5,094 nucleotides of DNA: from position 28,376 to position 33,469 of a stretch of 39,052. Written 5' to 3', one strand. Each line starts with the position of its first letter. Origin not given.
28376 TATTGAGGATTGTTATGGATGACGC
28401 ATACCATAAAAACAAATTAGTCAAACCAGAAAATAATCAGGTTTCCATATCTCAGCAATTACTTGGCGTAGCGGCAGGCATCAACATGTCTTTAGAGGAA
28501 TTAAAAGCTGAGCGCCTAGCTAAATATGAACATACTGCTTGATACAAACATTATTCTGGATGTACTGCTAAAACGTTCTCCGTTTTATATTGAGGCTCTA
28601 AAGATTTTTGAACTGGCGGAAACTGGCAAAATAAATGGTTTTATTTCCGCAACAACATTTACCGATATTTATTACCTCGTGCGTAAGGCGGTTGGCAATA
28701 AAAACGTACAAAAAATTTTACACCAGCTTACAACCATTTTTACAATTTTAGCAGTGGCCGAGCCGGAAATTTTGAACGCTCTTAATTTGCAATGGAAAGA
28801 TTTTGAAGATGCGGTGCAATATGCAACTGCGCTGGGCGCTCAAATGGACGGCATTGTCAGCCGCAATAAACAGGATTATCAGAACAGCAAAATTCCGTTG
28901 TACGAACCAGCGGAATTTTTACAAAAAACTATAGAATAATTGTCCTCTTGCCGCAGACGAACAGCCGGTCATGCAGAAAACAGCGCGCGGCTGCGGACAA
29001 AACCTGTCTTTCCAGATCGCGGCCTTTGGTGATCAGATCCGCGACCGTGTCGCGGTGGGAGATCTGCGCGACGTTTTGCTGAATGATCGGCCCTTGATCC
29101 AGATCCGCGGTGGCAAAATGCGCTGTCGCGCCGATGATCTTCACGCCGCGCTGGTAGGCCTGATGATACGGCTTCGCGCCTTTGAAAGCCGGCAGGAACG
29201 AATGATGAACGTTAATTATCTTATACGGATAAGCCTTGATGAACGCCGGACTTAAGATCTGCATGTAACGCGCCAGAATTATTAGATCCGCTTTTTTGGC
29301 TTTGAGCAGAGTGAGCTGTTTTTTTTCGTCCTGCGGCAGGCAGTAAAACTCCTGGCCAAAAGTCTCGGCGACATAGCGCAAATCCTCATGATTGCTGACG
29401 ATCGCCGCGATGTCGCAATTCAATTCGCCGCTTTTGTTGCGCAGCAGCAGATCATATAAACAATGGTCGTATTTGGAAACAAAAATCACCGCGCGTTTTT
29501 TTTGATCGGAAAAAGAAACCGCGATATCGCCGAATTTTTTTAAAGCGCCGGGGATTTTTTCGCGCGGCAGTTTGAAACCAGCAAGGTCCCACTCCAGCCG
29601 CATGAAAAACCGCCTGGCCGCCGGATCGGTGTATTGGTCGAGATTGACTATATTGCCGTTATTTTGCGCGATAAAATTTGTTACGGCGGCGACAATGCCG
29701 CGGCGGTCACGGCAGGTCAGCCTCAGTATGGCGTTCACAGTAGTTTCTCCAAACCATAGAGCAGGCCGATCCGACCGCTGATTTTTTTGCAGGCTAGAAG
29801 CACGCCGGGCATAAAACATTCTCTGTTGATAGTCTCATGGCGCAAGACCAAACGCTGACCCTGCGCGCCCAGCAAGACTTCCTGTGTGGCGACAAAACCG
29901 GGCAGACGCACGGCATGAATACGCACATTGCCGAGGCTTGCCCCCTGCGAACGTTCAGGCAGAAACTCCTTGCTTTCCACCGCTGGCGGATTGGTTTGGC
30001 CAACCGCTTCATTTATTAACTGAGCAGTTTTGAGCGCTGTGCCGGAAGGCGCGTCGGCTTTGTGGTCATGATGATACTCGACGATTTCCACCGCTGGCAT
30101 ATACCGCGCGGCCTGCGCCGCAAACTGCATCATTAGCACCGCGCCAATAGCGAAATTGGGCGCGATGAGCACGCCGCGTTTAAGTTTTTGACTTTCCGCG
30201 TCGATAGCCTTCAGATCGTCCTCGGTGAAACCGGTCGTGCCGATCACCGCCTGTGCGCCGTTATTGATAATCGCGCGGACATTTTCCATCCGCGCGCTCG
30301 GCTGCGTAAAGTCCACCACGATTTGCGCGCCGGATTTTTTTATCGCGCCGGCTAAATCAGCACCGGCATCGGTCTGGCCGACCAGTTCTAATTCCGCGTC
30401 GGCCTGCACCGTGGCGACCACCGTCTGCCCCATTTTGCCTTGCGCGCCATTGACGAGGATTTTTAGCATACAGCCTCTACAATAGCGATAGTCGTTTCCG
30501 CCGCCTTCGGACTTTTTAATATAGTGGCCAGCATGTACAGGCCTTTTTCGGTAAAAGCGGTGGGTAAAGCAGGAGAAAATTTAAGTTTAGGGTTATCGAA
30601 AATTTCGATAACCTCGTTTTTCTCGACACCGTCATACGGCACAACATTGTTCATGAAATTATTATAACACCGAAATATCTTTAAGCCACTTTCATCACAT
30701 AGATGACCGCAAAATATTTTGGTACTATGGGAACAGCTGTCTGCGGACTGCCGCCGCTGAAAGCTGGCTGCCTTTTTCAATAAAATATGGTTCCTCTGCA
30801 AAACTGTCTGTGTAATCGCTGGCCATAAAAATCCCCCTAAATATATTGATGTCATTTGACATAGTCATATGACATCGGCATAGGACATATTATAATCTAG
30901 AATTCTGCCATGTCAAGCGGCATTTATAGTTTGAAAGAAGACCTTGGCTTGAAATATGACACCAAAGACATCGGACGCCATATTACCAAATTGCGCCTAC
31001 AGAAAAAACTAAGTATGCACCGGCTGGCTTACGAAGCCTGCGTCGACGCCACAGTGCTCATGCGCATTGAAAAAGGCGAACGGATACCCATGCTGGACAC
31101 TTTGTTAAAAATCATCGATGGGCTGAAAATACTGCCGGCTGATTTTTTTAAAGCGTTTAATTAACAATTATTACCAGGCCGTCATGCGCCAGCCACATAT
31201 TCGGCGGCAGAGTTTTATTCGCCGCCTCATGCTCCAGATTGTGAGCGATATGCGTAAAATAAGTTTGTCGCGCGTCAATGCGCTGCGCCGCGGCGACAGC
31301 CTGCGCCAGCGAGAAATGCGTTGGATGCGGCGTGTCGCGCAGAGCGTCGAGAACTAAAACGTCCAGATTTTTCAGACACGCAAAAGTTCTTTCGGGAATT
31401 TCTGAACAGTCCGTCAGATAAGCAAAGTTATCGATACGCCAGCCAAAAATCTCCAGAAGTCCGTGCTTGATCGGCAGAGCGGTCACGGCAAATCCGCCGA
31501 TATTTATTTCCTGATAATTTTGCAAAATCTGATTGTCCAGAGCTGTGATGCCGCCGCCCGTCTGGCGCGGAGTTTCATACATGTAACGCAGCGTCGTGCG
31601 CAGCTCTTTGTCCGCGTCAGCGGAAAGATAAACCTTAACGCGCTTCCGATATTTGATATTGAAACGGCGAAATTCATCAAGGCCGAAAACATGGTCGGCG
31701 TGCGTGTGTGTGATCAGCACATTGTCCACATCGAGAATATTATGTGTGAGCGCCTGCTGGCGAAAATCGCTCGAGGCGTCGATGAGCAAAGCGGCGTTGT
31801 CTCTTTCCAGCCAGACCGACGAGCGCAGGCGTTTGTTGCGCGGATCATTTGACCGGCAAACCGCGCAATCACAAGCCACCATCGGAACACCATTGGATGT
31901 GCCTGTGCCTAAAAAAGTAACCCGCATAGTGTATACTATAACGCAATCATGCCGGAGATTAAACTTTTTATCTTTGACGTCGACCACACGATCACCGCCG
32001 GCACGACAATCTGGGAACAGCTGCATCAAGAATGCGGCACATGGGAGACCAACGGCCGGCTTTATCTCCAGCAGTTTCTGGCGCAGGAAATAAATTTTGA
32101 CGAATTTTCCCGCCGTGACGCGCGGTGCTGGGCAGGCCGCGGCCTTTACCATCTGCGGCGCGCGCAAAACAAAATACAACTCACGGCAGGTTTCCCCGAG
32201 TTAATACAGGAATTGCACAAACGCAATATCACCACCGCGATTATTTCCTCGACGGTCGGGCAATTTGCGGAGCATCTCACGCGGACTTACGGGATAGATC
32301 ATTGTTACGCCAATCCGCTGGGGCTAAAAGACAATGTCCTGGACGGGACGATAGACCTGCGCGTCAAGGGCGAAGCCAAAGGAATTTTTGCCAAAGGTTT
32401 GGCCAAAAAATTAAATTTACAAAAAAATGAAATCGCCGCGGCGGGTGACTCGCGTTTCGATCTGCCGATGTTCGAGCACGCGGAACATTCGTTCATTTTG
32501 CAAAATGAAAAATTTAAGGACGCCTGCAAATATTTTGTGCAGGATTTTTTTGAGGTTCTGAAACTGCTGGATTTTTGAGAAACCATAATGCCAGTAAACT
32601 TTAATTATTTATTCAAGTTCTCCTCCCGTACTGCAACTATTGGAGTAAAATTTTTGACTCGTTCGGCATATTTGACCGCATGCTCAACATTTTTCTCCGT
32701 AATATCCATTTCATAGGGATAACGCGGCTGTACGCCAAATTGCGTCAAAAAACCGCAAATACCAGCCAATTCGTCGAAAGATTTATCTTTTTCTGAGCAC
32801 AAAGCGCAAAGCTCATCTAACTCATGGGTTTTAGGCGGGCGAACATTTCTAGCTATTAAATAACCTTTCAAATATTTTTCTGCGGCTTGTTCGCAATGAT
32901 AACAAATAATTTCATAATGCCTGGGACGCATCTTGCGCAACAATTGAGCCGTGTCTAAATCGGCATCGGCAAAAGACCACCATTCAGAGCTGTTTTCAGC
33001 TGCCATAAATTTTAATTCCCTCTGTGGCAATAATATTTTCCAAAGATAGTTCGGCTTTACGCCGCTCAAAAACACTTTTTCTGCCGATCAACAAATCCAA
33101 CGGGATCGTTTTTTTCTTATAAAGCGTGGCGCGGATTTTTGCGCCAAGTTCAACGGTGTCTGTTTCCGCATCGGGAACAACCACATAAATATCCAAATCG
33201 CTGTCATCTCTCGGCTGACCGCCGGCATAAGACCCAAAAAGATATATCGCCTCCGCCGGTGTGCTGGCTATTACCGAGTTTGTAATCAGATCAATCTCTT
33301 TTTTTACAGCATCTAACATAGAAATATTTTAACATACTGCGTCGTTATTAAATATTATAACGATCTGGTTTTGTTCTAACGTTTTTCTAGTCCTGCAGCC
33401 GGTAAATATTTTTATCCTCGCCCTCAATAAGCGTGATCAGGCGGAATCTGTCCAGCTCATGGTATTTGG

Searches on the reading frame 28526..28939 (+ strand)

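Call 69: search_protein_families(library=pfam, proteins=[window:28526-28939:+], max_evalue=0.001)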
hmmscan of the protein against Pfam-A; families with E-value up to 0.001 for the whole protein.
window:28526-28939:+ (137 aa): 2 families
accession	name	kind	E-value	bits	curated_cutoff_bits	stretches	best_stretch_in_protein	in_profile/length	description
PF13470.12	PIN_3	-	2.7e-26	93.1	27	1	3-115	2-114/115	PIN domain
PF01850.27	PIN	-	3.3e-08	34.6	23.6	1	3-115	1-112/120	PIN domain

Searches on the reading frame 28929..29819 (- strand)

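Call 78: search_protein_families(library=pfam, proteins=[window:28929-29819:-], max_evalue=0.001)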
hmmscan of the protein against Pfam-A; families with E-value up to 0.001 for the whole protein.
window:28929-29819:- (296 aa): 3 families
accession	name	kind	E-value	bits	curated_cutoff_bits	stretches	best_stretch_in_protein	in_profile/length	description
PF00551.24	Formyl_trans_N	-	1.5e-39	136.1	26.1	1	108-277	1-180/181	Formyl transferase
PF01842.31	ACT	-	5.8e-09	36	27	1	31-74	2-46/66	ACT domain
PF13291.12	ACT_4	-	0.00017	22.6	27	1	29-71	6-48/80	ACT domain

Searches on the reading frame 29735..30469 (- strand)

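Call 78: search_protein_families(library=pfam, proteins=[window:29735-30469:-], max_evalue=0.001)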
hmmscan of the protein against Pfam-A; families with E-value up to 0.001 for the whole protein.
window:29735-30469:- (244 aa): 2 families
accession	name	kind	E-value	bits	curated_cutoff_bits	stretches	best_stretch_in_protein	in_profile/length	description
PF05173.19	DapB_C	-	1.4e-33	115.9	27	1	109-244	1-121/121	Dihydrodipicolinate reductase, C-terminus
PF01113.26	DapB_N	-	6.3e-24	84.9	25.6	1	3-106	2-124/124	Dihydrodipicolinate reductase, N-terminus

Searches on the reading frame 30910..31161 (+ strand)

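Call 42: search_protein_families(library=padloc, proteins=[window:30910-31161:+], max_evalue=0.01)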
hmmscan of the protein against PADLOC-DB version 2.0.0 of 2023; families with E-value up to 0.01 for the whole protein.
window:30910-31161:+ (84 aa): 12 families
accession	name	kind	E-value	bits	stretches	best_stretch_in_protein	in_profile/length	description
PDLC02926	HTH_VI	-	9e-09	33.5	1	21-74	2-55/92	-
PDLC03665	Control_protein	-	2.4e-06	25.7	1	22-79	10-68/77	control protein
PDLC03668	Control_protein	-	4.1e-05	22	1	24-81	12-69/79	control protein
PDLC03664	Control_protein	-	7.6e-05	21.1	1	20-80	13-73/74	control protein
PDLC03952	RmrA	-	0.00041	17.3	1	22-81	24-82/395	-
PDLC03947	RmrA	-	0.00044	17.2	1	20-81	11-71/383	-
PDLC04142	capH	-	0.00076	18.5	1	18-79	4-65/103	capH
PDLC03944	RmrA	-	0.001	16.2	1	22-81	8-66/384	-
PDLC03949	RmrA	-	0.0021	15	1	26-82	8-63/363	-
PDLC03946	RmrA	-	0.0021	14.8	1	26-81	8-62/357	-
PDLC03954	RmrA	-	0.0024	14.9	1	22-77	12-67/380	-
PDLC03948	RmrA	-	0.0079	13.1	1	31-80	19-67/397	-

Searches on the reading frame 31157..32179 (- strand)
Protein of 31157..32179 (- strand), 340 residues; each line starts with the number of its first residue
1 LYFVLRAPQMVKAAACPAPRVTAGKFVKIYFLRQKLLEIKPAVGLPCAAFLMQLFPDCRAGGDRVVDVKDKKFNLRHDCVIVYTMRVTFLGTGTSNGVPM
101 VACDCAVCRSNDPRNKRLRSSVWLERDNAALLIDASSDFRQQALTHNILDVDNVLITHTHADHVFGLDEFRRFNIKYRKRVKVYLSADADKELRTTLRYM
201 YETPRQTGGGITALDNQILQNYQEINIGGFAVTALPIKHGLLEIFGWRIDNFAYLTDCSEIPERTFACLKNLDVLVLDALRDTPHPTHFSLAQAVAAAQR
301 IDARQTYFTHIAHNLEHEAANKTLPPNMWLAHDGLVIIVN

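Call 69: search_protein_families(library=pfam, proteins=[window:31157-32179:-], max_evalue=0.001)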
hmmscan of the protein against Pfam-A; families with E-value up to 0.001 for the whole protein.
window:31157-32179:- (340 aa): 3 families
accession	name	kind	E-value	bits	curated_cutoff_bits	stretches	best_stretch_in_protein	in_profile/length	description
PF12706.13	Lactamase_B_2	-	4.5e-34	118.3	27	1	131-311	3-200/200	Beta-lactamase superfamily domain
PF00753.33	Lactamase_B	-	6.6e-10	39.7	22.7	1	119-222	6-111/196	Metallo-beta-lactamase superfamily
PF23023.1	Anti-Pycsar_Apyc1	-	4.8e-06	26.7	50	1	142-187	45-91/250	Anti-Pycsar protein Apyc1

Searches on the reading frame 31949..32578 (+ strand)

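Call 78: search_protein_families(library=pfam, proteins=[window:31949-32578:+], max_evalue=0.001)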
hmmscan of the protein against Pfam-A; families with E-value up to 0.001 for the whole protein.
window:31949-32578:+ (209 aa): 4 families
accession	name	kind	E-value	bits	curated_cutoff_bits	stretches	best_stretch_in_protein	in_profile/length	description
PF12710.13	HAD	-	1.3e-18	68.6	27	1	8-176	2-189/189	haloacid dehalogenase-like hydrolase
PF00702.32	Hydrolase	-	1.4e-14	55.3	26.4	1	4-178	1-190/191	haloacid dehalogenase-like hydrolase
PF08282.18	Hydrolase_3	-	1.9e-08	34.8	20.9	1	132-195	176-241/255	haloacid dehalogenase-like hydrolase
PF13419.12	HAD_2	-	6.1e-07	30.2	23.8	1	8-174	2-167/178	Haloacid dehalogenase-like hydrolase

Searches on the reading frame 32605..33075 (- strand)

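Call 69: search_protein_families(library=pfam, proteins=[window:32605-33075:-], max_evalue=0.001)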
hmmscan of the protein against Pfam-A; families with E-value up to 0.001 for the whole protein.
window:32605-33075:- (156 aa): 1 family
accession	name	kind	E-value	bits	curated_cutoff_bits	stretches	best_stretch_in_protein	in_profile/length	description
PF05168.19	HEPN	-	1.9e-26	93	22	1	30-143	2-113/117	HEPN domain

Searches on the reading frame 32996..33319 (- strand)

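Call 69: search_protein_families(library=pfam, proteins=[window:32996-33319:-], max_evalue=0.001)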
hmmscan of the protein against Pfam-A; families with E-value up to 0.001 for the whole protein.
window:32996-33319:- (107 aa): 2 families
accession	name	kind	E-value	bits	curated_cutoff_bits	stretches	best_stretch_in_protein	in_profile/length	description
PF18765.7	Polbeta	-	1.6e-09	38.3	26.9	1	21-78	12-68/93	Polymerase beta, Nucleotidyltransferase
PF01909.29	NTP_transf_2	-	4e-08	34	21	1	23-97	15-86/93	Nucleotidyltransferase domain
